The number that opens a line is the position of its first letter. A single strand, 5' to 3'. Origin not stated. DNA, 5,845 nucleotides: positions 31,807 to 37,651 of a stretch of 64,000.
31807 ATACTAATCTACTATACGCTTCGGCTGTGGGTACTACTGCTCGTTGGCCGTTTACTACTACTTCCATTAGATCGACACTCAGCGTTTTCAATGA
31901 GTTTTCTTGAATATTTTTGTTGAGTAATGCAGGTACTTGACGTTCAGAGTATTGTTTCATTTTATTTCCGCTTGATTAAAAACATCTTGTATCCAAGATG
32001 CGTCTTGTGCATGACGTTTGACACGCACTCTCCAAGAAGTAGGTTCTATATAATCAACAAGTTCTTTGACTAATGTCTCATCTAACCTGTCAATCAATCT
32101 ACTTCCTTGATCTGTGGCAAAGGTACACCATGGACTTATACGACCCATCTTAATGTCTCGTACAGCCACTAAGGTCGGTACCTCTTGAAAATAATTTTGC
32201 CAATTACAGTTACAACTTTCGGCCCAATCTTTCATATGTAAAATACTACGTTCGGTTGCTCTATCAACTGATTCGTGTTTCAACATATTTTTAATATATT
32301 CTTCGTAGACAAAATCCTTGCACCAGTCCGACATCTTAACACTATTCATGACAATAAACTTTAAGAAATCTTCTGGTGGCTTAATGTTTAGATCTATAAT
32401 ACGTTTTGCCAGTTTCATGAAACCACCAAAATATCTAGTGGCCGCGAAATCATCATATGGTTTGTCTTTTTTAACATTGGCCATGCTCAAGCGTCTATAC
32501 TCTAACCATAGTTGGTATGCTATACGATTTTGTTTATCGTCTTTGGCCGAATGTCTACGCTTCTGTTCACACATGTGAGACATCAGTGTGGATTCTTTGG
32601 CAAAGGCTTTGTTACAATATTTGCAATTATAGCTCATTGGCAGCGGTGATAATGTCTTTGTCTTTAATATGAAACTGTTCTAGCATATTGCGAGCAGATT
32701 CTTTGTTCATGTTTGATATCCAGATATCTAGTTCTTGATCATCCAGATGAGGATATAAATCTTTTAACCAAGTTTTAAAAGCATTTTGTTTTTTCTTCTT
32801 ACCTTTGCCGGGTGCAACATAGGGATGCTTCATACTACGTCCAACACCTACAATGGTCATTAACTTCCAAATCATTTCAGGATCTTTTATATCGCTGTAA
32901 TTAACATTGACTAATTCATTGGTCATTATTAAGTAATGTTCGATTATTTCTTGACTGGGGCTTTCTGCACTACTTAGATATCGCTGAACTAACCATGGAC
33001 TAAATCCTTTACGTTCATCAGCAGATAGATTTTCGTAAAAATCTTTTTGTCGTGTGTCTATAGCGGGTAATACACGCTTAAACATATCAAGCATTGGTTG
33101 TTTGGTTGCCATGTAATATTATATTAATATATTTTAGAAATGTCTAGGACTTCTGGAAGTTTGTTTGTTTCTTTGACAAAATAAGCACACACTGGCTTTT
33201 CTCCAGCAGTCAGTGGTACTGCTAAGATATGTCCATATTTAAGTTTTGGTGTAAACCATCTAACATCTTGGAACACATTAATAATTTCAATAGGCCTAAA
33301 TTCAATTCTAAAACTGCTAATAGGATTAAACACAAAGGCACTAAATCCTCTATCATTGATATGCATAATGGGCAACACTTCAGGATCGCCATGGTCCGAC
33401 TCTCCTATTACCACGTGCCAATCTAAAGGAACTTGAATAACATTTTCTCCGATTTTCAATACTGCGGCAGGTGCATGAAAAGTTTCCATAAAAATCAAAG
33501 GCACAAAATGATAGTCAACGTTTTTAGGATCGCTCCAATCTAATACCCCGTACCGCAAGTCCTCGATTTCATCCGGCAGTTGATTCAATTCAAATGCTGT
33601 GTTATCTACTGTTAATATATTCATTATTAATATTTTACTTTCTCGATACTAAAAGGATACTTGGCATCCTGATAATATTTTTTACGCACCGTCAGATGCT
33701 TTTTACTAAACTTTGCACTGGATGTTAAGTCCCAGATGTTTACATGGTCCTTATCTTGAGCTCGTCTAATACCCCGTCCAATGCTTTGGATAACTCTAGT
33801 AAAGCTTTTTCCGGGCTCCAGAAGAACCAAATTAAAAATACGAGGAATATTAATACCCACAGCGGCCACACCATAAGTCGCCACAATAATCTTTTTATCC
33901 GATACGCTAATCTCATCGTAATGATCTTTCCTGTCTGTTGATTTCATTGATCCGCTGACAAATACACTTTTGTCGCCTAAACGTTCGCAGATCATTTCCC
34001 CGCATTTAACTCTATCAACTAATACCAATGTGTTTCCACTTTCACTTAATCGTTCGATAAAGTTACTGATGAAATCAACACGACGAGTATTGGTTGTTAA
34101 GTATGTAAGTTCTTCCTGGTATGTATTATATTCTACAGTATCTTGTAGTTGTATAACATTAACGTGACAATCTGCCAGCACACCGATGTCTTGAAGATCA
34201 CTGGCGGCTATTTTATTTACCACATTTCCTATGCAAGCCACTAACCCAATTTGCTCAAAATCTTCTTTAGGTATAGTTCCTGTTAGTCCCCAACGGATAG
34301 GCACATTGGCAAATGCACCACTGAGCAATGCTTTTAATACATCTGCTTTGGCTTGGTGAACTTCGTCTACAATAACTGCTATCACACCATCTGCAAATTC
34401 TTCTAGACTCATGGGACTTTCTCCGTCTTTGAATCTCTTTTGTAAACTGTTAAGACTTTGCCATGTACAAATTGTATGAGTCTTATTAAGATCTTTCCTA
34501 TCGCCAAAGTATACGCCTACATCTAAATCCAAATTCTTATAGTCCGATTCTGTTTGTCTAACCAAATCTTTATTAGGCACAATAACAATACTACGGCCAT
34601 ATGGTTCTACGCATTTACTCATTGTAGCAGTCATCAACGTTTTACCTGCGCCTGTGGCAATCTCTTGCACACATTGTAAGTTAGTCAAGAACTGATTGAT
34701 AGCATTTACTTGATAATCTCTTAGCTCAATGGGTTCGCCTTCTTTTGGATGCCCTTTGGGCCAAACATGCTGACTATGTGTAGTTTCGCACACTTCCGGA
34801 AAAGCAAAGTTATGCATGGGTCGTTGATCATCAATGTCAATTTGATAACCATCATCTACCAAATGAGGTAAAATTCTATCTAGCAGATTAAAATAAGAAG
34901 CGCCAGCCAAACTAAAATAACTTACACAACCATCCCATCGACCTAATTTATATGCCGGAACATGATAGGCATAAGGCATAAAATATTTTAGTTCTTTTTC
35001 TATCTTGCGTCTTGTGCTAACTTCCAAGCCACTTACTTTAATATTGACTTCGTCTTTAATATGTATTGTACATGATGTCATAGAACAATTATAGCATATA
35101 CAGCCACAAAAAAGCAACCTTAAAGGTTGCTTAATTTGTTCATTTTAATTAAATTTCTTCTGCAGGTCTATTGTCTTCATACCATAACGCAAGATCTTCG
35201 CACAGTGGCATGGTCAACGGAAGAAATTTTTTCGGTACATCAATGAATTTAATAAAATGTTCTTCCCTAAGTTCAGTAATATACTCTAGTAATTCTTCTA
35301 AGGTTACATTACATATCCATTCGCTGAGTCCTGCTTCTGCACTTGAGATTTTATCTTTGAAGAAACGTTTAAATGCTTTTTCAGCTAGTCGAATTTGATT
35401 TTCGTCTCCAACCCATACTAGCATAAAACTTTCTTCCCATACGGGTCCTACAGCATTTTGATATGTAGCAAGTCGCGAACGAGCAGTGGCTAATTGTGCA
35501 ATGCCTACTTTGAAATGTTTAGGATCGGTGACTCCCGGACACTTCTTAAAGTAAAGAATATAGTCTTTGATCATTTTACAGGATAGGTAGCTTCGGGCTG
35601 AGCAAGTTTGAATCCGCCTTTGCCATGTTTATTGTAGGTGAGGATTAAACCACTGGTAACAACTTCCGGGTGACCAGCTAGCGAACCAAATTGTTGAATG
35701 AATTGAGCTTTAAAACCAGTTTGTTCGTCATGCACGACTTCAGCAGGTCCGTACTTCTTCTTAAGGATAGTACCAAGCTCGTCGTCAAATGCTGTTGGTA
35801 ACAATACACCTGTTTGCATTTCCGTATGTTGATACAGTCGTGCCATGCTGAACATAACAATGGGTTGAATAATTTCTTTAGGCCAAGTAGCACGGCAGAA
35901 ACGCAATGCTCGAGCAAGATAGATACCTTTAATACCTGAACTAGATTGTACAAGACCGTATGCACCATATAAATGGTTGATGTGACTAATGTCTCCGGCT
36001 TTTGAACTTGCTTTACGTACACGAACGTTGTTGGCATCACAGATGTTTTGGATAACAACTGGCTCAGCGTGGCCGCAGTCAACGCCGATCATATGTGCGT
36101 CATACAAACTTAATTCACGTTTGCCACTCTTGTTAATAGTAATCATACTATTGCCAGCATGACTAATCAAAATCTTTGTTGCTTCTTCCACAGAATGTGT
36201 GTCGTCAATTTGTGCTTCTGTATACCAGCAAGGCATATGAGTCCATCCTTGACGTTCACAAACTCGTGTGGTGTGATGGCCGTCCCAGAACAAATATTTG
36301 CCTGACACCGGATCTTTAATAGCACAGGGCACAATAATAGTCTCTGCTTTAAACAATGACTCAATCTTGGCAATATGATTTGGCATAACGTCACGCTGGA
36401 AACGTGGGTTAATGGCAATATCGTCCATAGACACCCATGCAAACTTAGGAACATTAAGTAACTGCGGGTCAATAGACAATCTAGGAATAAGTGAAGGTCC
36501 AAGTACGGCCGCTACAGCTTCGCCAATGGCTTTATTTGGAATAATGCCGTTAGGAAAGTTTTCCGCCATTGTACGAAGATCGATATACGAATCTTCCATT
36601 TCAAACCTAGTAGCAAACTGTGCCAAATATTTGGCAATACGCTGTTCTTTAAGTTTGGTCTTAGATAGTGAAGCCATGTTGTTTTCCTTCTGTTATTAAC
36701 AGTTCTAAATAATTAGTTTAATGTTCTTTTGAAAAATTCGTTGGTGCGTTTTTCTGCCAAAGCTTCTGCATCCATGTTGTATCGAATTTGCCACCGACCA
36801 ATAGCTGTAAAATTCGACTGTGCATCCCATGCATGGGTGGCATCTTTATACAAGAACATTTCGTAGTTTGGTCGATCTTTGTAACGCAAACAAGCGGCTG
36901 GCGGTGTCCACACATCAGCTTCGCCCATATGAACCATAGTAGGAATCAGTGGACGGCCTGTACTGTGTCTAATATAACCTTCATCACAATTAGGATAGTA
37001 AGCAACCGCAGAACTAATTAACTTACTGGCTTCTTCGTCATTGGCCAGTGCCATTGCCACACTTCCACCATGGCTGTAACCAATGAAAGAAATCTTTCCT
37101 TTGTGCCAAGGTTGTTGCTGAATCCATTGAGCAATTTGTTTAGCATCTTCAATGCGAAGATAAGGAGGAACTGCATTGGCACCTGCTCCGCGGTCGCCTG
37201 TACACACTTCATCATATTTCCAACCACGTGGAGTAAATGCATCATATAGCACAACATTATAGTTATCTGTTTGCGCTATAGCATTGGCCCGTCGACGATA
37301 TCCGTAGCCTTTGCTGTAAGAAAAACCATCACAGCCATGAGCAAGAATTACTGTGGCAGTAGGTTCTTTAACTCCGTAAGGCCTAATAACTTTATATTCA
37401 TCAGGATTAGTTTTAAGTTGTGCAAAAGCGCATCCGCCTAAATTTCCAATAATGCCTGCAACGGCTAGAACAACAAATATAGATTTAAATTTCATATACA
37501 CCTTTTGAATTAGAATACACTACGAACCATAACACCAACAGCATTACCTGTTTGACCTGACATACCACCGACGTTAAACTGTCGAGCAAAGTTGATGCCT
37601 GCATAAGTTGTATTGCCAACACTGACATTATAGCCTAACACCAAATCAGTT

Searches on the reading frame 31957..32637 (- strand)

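Call 8: search_protein_families(library=phrogs, proteins=[window:31957-32637:-], max_evalue=0.00001)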
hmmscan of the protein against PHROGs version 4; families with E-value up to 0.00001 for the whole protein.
window:31957-32637:- (226 aa): 1 family
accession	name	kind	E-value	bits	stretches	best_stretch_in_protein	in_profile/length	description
phrog_11058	-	unknown function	6.9e-57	193.5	1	2-224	13-238/239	-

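Call 56: search_protein_families(library=pfam, proteins=[window:31957-32637:-], max_evalue=0.05)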
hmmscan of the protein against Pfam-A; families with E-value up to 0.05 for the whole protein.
window:31957-32637:- (226 aa): 4 families
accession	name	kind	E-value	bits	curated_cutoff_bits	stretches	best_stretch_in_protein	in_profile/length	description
PF00096.32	zf-C2H2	-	0.00036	21.3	25.2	1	3-23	1-21/23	Zinc finger, C2H2 type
PF12171.14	zf-C2H2_jaz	-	0.002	18.7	22.6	1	3-22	2-21/27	Zinc-finger double-stranded RNA-binding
PF13912.12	zf-C2H2_6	-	0.0075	16.7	25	1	3-22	2-21/27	C2H2-type zinc finger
PF13894.12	zf-C2H2_4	-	0.018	16.1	27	0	3-22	1-20/24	C2H2-type zinc finger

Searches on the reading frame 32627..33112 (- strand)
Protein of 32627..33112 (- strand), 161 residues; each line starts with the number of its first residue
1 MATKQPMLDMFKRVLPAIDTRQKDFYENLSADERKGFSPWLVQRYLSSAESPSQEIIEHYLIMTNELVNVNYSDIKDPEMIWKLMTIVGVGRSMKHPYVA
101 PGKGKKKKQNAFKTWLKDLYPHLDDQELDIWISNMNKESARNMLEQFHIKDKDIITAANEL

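Call 8: search_protein_families(library=phrogs, proteins=[window:32627-33112:-], max_evalue=0.00001)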
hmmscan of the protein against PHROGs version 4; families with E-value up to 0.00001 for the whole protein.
window:32627-33112:- (161 aa): 1 family
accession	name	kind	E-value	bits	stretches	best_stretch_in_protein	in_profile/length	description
phrog_11758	-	unknown function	2e-24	87.2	2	55-156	138-248/263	-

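Call 56: search_protein_families(library=pfam, proteins=[window:32627-33112:-], max_evalue=0.05)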
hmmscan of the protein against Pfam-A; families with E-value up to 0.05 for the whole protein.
window:32627-33112:- (161 aa): 0 families

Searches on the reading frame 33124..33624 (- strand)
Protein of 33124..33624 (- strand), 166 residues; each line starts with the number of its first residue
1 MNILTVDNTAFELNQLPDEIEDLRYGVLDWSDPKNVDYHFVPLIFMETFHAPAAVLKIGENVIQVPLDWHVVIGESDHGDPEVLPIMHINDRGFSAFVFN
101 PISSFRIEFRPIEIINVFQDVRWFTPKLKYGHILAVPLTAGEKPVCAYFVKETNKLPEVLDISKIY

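Call 8: search_protein_families(library=phrogs, proteins=[window:33124-33624:-], max_evalue=0.00001)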
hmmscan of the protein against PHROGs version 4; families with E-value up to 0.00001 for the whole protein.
window:33124-33624:- (166 aa): 1 family
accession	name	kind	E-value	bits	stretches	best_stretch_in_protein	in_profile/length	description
phrog_11279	-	unknown function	9.6e-55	186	1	1-164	1-165/166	-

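Call 56: search_protein_families(library=pfam, proteins=[window:33124-33624:-], max_evalue=0.05)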
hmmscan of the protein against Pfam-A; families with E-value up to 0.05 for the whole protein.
window:33124-33624:- (166 aa): 0 families

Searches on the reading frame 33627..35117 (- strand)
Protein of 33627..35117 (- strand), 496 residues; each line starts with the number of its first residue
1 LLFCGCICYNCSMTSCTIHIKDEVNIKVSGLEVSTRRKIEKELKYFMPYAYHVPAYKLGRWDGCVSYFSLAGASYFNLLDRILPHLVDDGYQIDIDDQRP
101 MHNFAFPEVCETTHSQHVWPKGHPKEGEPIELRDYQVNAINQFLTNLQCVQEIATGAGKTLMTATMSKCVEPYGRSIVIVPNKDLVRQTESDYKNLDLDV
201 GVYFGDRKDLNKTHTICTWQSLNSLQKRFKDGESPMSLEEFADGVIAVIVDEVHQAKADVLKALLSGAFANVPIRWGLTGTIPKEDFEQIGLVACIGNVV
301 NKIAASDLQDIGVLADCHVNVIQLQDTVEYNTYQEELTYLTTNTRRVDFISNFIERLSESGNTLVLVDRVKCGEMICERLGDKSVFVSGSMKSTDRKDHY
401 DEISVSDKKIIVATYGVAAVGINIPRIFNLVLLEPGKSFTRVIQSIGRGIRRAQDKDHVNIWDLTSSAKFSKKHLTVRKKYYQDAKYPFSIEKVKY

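Call 8: search_protein_families(library=phrogs, proteins=[window:33627-35117:-], max_evalue=0.00001)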
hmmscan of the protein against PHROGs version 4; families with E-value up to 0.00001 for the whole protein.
window:33627-35117:- (496 aa): 7 families
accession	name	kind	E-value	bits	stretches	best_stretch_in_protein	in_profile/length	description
phrog_16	-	DNA, RNA and nucleotide metabolism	2.2e-75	255.5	1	110-481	257-616/986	DNA helicase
phrog_9690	-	DNA, RNA and nucleotide metabolism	1.3e-53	183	1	239-494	35-304/306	DNA helicase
phrog_16259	-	DNA, RNA and nucleotide metabolism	5.3e-25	89.4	1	16-290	4-269/330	DNA helicase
phrog_62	-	DNA, RNA and nucleotide metabolism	4.9e-16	58.4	2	124-281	689-848/1881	DNA helicase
phrog_17901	-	DNA, RNA and nucleotide metabolism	4.1e-12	47.5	1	406-494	9-103/109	DNA helicase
phrog_14619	-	DNA, RNA and nucleotide metabolism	2.3e-08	34.9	1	50-173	40-161/314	DNA helicase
phrog_2488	-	DNA, RNA and nucleotide metabolism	6.1e-08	32.9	0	132-198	19-95/579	DNA helicase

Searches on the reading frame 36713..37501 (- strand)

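Call 9: search_protein_families(library=phrogs, proteins=[window:36713-37501:-], max_evalue=0.00001)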
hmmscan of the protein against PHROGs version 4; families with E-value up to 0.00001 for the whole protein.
window:36713-37501:- (262 aa): 0 families

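Call 56: search_protein_families(library=pfam, proteins=[window:36713-37501:-], max_evalue=0.05)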
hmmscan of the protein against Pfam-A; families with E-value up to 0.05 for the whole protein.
window:36713-37501:- (262 aa): 10 families
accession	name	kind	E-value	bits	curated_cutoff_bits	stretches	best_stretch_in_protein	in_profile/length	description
PF01738.24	DLH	-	1.1e-10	42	21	1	119-260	80-216/217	Dienelactone hydrolase family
PF02129.25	Peptidase_S15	-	9.8e-08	32.4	23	1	116-179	76-139/262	X-Pro dipeptidyl-peptidase (S15 family)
PF12146.15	Hydrolase_4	-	0.00047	20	27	1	46-170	2-113/239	Serine aminopeptidase, S33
PF07859.19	Abhydrolase_3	-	0.00094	19.4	25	1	117-174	49-112/210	alpha/beta hydrolase fold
PF00561.26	Abhydrolase_1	-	0.0012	19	25.8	1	104-166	36-98/245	alpha/beta hydrolase fold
PF20408.4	Abhydrolase_11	-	0.0017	18.5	27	1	121-228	62-170/193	Alpha/beta hydrolase domain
PF12697.13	Abhydrolase_6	-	0.0027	18.8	26.3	1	51-199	1-121/217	Alpha/beta hydrolase family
PF05057.20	DUF676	-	0.017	15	20.3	1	121-150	64-93/217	Putative serine esterase (DUF676)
PF00326.27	Peptidase_S9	-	0.038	13.9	22.6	0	117-173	45-100/213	Prolyl oligopeptidase family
PF00975.26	Thioesterase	-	0.047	14.3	26.4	0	120-155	52-86/226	Thioesterase domain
